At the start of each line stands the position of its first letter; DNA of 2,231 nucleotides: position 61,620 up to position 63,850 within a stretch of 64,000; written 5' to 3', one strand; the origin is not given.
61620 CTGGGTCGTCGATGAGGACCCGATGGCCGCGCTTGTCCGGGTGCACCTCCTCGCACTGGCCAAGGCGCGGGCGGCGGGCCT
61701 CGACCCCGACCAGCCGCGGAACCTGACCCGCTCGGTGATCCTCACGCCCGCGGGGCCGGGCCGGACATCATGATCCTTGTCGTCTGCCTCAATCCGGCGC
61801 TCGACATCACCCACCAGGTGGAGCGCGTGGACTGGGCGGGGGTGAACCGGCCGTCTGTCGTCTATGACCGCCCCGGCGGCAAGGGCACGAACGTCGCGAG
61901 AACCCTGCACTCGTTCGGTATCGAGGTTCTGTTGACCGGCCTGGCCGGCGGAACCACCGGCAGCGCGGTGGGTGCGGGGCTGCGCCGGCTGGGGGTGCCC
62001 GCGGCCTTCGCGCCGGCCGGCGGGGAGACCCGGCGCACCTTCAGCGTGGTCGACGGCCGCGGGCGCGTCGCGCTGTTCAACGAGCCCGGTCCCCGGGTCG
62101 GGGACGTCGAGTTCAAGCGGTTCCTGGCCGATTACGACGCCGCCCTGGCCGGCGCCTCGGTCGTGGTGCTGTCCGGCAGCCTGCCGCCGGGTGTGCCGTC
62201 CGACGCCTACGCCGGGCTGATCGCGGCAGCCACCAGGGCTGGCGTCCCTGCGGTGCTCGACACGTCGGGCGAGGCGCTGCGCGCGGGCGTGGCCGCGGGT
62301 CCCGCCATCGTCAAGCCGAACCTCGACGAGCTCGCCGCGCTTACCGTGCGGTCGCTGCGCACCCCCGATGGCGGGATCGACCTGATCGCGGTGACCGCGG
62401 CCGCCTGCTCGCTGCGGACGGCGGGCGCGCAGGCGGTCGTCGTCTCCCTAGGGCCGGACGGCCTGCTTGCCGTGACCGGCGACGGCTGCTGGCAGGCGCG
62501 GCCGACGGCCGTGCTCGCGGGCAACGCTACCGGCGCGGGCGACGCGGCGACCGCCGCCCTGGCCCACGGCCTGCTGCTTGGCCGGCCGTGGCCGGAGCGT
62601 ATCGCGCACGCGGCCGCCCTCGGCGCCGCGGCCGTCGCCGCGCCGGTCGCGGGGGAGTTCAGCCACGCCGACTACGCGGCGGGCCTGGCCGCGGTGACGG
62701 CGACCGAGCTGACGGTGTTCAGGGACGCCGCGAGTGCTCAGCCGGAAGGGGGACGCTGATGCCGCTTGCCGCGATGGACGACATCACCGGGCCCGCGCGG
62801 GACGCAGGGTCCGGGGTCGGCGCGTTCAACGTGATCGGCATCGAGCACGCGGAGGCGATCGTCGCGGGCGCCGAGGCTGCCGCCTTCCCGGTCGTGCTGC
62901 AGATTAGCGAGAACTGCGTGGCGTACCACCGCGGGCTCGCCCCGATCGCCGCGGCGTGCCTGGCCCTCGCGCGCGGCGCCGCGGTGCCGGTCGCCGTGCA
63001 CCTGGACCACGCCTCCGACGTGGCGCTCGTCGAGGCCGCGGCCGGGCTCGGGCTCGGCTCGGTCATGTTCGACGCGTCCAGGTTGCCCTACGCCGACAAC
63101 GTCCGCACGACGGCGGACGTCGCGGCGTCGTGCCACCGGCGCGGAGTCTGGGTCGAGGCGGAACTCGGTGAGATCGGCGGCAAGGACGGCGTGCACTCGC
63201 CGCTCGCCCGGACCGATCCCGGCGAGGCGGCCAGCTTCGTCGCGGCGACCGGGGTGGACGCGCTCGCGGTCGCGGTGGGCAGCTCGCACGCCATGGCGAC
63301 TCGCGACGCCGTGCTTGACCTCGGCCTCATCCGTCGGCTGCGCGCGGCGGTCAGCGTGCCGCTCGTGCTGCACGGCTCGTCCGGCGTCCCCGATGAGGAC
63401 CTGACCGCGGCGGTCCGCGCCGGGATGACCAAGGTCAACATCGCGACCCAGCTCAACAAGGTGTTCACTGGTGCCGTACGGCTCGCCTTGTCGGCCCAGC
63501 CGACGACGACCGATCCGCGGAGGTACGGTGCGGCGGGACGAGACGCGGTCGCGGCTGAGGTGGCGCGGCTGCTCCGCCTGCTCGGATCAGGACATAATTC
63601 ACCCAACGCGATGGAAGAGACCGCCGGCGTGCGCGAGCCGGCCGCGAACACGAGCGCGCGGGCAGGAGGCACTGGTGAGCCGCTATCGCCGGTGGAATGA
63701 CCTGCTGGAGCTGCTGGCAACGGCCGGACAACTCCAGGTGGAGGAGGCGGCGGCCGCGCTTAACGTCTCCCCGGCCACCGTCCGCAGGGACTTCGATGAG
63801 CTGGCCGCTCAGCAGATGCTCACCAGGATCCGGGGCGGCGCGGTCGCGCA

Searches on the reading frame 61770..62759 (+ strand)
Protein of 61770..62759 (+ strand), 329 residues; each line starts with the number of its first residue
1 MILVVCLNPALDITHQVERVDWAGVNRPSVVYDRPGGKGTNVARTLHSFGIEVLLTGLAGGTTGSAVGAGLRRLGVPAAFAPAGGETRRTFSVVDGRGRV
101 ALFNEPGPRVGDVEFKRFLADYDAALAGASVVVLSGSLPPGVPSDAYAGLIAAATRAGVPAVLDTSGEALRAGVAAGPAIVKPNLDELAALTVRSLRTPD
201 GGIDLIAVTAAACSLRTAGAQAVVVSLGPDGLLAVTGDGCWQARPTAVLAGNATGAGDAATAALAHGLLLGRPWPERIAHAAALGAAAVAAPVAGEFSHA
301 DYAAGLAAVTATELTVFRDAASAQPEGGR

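Call 69: search_protein_families(library=pfam, proteins=[window:61770-62759:+], max_evalue=0.001)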
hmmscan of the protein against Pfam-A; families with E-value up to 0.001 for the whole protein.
window:61770-62759:+ (329 aa): 2 families
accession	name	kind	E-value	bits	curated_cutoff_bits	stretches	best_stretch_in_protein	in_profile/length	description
PF00294.29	PfkB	-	8.5e-40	137.4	25.8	1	21-293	19-294/302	pfkB family carbohydrate kinase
PF08543.17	Phos_pyr_kin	-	7e-05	22.8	27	1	164-290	106-233/246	Phosphomethylpyrimidine kinase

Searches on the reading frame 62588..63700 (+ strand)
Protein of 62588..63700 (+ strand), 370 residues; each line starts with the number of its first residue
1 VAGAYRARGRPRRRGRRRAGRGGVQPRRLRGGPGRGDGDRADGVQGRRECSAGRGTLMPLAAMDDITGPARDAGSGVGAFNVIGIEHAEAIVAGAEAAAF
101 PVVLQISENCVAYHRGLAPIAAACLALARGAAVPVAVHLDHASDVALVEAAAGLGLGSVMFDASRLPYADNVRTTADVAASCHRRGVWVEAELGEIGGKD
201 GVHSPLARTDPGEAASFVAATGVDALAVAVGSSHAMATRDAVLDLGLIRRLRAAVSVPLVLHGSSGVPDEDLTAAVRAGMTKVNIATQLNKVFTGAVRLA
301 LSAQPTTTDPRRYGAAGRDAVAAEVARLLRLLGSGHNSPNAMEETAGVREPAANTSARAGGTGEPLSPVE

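Call 69: search_protein_families(library=pfam, proteins=[window:62588-63700:+], max_evalue=0.001)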
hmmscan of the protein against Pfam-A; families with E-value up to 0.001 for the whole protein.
window:62588-63700:+ (370 aa): 1 family
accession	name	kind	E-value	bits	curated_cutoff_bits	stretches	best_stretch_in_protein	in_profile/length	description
PF01116.26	F_bP_aldolase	-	8.9e-82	275.1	25.5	1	63-334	3-274/277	Fructose-bisphosphate aldolase class-II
